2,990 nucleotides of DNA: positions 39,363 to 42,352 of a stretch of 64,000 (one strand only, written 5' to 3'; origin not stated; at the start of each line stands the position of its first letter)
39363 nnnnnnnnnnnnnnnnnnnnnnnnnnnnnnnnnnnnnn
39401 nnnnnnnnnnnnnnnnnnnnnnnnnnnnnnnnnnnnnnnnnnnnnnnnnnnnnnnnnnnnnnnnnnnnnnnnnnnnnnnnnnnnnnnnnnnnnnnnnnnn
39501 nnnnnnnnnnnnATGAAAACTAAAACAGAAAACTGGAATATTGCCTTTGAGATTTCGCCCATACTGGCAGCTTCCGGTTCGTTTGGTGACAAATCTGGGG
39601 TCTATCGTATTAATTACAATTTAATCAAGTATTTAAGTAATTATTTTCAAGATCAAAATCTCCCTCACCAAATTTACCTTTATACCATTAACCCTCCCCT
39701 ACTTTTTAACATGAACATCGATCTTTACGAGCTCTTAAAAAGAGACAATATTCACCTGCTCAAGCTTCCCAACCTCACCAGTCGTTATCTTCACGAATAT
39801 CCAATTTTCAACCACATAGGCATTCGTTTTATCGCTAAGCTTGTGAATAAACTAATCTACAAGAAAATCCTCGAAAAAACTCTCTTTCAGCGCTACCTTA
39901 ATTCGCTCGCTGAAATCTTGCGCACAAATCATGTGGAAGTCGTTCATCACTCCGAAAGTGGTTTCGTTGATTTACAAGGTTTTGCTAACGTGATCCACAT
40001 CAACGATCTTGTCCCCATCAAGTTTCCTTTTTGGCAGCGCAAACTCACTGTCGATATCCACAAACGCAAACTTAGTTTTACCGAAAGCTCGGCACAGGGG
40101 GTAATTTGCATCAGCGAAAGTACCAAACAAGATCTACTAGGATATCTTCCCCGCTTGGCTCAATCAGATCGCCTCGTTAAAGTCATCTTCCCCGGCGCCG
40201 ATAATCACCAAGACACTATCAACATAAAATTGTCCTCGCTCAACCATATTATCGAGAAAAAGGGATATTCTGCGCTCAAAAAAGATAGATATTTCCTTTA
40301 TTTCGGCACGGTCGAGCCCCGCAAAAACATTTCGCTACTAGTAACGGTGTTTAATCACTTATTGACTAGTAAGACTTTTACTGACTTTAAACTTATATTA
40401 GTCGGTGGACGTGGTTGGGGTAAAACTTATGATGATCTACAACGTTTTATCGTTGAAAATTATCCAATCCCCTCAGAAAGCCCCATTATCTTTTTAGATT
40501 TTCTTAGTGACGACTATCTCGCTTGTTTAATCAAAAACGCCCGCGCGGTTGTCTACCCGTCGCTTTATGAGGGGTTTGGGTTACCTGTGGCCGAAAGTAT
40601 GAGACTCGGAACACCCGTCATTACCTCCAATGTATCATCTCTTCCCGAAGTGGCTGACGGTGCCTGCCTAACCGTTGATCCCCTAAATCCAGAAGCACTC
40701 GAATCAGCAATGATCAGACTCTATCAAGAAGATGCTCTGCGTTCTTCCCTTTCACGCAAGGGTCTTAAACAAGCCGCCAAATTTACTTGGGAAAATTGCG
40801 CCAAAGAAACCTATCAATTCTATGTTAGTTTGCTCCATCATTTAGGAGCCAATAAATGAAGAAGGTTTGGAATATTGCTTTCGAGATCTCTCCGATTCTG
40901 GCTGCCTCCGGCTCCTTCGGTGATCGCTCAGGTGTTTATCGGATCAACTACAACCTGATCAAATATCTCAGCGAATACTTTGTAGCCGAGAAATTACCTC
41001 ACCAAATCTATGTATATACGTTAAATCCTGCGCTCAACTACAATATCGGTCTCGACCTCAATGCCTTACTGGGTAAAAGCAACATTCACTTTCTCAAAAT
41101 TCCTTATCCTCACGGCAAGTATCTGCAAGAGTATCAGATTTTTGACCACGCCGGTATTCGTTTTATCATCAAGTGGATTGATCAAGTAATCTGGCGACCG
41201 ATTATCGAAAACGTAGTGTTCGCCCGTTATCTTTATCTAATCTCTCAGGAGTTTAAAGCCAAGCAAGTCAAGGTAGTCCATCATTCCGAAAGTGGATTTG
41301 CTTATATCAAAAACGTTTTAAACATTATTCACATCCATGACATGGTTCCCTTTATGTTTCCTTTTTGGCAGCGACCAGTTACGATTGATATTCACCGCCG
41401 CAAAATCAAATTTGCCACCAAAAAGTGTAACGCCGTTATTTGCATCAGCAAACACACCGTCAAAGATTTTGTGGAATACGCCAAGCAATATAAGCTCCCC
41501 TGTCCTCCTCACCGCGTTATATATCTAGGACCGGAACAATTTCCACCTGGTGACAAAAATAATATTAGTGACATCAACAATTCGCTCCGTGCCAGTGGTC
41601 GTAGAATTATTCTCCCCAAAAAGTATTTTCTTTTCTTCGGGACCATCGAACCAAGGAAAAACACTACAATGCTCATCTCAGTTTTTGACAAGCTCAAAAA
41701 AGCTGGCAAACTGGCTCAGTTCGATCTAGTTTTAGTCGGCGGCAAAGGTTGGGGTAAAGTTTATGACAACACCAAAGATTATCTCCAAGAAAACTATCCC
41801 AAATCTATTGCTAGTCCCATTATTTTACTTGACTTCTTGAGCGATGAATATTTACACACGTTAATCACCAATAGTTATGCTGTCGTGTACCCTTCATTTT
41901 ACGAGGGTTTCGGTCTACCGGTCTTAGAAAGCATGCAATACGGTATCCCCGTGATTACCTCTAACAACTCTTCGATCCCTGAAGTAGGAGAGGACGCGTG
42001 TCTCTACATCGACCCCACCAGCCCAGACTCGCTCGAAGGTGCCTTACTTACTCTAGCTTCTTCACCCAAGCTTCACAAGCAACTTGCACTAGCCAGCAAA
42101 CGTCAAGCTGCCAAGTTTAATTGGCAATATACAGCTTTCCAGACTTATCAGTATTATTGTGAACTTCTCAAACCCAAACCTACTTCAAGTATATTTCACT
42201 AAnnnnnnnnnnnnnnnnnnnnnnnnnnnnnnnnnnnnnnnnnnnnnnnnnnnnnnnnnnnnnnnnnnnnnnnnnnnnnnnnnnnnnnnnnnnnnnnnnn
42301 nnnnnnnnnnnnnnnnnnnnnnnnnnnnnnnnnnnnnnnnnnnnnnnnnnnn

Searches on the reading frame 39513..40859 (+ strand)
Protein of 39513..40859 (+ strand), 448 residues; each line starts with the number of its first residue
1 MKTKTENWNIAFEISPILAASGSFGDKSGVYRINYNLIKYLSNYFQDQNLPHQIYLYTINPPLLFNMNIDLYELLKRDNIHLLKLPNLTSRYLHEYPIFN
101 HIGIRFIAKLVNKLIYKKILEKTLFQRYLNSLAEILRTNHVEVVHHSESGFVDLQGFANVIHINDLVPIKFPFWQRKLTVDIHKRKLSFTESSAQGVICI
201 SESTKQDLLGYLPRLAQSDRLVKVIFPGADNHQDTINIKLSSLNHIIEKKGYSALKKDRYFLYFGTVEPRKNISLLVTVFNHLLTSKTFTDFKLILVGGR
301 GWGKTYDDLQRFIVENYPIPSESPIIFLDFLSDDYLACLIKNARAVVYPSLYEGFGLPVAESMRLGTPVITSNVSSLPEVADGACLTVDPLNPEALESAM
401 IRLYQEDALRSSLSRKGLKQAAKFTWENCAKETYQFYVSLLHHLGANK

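Call 11: search_protein_families(library=pfam, proteins=[window:39513-40859:+], max_evalue=0.001)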
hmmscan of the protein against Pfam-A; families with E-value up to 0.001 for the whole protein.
window:39513-40859:+ (448 aa): 3 families
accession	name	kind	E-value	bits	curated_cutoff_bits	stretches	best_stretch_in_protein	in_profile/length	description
PF00534.26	Glycos_transf_1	-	1.9e-25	89.8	26.4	1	254-419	11-171/172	Glycosyl transferases group 1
PF13692.12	Glyco_trans_1_4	-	1.4e-22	80.9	27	1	259-405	2-141/142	Glycosyl transferases group 1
PF20706.3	GT4-conflict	-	1.3e-07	31.4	26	1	258-377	197-316/385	Family 4 Glycosyltransferase in conflict systems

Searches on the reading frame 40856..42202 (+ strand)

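Call 11: search_protein_families(library=pfam, proteins=[window:40856-42202:+], max_evalue=0.001)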
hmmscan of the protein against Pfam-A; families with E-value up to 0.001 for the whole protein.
window:40856-42202:+ (448 aa): 4 families
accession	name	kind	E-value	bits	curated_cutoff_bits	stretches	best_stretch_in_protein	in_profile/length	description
PF00534.26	Glycos_transf_1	-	3e-25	89.2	26.4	1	254-415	14-170/172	Glycosyl transferases group 1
PF13692.12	Glyco_trans_1_4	-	1.1e-19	71.5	27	1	256-401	2-140/142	Glycosyl transferases group 1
PF20706.3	GT4-conflict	-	1.6e-07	31.1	26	1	258-372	200-314/385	Family 4 Glycosyltransferase in conflict systems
PF13439.12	Glyco_transf_4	-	0.00019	22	28.5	0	124-208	59-152/170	Glycosyltransferase Family 4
